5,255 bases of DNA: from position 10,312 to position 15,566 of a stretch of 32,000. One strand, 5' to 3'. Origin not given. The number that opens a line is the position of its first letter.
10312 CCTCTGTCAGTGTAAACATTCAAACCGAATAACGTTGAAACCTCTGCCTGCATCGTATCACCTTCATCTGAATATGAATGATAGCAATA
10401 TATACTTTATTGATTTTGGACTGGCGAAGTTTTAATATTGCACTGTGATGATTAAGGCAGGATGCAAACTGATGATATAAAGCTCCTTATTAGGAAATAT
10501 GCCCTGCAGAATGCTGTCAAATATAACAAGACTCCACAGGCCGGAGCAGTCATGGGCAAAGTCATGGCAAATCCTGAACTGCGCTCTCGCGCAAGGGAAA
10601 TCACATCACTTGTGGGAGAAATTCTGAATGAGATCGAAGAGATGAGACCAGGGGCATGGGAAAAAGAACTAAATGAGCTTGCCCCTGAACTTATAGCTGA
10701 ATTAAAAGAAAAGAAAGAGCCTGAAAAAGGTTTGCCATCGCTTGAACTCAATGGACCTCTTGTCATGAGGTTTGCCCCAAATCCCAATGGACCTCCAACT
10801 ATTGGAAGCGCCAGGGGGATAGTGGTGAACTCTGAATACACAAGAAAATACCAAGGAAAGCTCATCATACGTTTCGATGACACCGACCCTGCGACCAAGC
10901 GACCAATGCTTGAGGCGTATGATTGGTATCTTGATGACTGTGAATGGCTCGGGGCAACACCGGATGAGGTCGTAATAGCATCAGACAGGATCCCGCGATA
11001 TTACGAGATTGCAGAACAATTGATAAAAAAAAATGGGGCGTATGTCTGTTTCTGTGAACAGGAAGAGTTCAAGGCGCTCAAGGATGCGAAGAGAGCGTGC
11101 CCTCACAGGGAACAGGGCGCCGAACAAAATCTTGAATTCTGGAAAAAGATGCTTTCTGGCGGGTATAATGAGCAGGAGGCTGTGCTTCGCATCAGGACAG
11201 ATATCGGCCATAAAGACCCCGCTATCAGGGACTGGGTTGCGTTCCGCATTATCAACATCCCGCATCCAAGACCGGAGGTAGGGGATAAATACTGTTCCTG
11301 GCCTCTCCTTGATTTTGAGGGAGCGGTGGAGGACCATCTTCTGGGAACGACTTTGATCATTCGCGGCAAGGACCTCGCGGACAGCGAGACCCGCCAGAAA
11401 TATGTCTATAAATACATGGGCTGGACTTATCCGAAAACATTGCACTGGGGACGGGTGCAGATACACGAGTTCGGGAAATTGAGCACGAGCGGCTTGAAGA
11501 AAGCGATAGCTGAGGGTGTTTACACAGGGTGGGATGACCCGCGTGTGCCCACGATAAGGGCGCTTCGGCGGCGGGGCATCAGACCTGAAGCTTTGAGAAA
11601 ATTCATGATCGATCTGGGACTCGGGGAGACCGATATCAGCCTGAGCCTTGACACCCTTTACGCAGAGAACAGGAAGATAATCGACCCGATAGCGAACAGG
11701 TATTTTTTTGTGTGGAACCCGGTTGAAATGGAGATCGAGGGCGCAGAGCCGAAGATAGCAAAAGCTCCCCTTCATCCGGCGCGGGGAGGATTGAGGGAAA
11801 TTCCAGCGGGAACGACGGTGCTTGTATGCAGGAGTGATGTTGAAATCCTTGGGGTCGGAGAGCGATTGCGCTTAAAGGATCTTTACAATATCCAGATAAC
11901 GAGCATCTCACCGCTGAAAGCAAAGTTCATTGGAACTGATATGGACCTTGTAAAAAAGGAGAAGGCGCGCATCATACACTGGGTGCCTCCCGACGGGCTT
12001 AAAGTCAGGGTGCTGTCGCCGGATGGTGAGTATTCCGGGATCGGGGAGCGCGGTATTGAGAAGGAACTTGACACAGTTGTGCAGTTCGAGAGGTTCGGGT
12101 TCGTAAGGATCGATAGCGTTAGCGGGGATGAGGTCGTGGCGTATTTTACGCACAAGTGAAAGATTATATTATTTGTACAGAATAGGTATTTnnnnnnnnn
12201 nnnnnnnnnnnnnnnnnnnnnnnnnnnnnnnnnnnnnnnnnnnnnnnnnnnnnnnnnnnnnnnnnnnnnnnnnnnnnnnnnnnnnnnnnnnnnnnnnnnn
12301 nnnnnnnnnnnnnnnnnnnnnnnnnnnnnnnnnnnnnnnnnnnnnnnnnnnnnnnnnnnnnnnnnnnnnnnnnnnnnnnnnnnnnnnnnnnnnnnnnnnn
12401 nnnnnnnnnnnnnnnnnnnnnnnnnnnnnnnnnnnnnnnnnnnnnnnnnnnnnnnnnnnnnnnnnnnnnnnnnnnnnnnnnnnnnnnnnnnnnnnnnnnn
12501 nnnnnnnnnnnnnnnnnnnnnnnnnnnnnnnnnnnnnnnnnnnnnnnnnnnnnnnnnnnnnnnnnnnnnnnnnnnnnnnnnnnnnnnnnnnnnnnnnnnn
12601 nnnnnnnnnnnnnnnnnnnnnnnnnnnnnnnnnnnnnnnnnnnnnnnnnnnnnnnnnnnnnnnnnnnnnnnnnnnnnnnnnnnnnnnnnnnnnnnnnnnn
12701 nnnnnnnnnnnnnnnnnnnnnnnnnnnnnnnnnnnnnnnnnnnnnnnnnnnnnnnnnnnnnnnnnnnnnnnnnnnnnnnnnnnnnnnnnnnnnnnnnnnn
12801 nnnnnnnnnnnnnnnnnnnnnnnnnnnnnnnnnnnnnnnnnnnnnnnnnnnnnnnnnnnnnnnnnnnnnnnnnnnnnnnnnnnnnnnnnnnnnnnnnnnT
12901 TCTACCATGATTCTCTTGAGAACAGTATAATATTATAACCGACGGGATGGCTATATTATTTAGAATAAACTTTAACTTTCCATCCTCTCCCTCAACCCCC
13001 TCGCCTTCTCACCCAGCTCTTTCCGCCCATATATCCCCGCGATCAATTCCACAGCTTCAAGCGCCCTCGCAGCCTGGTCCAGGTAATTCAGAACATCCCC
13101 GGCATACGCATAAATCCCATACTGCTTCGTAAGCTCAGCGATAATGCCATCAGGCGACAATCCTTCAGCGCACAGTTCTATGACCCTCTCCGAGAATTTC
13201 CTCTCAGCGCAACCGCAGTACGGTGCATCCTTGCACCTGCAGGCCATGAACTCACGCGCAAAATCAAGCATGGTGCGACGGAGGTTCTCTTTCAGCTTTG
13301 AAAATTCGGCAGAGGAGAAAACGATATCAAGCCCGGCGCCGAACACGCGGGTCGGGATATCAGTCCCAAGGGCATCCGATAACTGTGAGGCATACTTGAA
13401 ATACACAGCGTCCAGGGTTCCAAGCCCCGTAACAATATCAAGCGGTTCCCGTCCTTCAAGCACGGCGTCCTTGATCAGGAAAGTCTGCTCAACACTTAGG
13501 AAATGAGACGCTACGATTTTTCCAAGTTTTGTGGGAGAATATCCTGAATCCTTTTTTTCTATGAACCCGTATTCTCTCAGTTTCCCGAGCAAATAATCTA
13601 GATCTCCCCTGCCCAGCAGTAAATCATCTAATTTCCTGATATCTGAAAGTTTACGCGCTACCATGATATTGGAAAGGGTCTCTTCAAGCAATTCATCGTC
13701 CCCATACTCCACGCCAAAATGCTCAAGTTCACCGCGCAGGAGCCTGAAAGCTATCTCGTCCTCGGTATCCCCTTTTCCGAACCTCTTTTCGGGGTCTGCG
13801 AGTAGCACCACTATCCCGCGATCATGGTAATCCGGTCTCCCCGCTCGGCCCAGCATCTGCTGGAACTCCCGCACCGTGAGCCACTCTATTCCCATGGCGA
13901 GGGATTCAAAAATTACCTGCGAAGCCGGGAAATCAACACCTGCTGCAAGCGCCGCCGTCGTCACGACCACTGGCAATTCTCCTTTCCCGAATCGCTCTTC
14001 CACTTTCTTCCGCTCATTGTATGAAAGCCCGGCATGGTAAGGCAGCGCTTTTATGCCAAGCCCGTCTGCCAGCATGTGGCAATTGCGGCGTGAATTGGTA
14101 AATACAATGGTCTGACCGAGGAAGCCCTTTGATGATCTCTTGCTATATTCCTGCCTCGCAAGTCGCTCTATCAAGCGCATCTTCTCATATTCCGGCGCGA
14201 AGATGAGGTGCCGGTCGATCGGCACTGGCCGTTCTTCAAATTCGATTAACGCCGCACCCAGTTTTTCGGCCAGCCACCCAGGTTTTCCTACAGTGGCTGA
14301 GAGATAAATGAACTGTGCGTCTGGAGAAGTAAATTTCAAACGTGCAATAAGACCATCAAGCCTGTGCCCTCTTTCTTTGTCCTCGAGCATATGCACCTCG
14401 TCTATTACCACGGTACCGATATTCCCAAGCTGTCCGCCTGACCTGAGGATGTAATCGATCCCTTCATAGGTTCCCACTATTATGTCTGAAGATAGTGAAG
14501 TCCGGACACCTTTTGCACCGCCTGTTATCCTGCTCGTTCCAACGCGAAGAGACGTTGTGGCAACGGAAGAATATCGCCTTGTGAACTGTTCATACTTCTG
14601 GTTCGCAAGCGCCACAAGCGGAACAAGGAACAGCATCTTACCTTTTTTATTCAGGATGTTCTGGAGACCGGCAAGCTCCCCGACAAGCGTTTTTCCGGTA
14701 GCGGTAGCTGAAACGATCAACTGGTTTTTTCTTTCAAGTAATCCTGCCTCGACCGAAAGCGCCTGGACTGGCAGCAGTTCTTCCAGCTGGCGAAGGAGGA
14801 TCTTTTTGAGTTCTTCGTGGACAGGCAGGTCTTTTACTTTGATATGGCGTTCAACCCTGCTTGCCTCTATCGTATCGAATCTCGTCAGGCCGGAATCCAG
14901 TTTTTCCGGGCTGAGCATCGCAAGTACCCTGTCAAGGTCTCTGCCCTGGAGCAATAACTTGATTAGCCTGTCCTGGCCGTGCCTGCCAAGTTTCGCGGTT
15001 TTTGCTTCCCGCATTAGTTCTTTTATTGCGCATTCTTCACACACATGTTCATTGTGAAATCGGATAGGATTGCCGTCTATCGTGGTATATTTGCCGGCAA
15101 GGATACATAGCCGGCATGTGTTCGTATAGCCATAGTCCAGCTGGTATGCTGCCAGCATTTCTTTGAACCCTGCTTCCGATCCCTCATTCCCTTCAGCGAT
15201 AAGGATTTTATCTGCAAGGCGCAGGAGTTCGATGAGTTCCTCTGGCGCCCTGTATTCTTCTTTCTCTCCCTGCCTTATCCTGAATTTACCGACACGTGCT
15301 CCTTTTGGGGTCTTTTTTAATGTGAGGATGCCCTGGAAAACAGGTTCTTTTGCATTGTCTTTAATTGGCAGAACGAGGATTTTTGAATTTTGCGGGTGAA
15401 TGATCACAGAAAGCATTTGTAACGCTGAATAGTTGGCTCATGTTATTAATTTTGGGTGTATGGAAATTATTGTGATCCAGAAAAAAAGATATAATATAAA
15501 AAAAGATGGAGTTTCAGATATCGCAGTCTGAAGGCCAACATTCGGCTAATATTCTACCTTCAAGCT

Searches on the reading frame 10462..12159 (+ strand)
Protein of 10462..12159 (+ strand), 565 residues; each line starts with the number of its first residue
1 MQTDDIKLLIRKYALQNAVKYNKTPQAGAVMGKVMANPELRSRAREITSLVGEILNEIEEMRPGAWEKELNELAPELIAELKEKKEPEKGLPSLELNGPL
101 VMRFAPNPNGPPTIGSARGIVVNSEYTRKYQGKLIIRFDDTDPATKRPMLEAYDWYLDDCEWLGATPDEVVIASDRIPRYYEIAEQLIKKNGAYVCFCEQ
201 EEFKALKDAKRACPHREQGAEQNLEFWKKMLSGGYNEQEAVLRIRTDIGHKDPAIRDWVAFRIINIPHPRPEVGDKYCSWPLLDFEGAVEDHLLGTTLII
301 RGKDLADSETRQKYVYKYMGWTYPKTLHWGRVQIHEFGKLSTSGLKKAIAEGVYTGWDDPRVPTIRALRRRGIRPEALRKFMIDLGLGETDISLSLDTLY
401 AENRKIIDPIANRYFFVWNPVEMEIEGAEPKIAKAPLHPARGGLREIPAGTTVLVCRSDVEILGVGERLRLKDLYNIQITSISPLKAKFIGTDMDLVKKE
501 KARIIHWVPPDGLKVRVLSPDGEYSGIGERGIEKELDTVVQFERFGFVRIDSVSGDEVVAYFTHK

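Call 45: search_protein_families(library=pfam, proteins=[window:10462-12159:+], max_evalue=0.00001)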
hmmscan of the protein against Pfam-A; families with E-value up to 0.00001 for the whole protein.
window:10462-12159:+ (565 aa): 3 families
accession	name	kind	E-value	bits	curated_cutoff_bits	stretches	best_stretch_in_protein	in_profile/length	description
PF00749.27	tRNA-synt_1c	-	1.5e-62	211.8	23.4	1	101-406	3-311/314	tRNA synthetases class I (E and Q), catalytic domain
PF03950.23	tRNA-synt_1c_C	-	2.2e-17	63.5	23.9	1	411-483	1-77/91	tRNA synthetases class I (E and Q), anti-codon binding domain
PF20974.2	tRNA-synt_1c_C2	-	3.9e-07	31.1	23.9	1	504-551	1-69/69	tRNA synthetases class I (E and Q), anti-codon binding domain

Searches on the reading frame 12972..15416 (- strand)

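Call 45: search_protein_families(library=pfam, proteins=[window:12972-15416:-], max_evalue=0.00001)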
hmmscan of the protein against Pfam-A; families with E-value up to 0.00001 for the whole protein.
window:12972-15416:- (814 aa): 4 families
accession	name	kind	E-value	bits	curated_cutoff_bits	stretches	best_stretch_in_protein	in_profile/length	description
PF19131.5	DUF5814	-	9.2e-51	171.8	25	1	668-811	3-147/148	Family of unknown function (DUF5814)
PF00270.35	DEAD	-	3.6e-28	98.8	26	1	216-377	2-161/167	DEAD/DEAH box helicase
PF00271.37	Helicase_C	-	8.6e-17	61.8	23.5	1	432-528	14-109/110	Helicase conserved C-terminal domain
PF04851.21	ResIII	-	1.2e-11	45.3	22.5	1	227-376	21-162/164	Type III restriction enzyme, res subunit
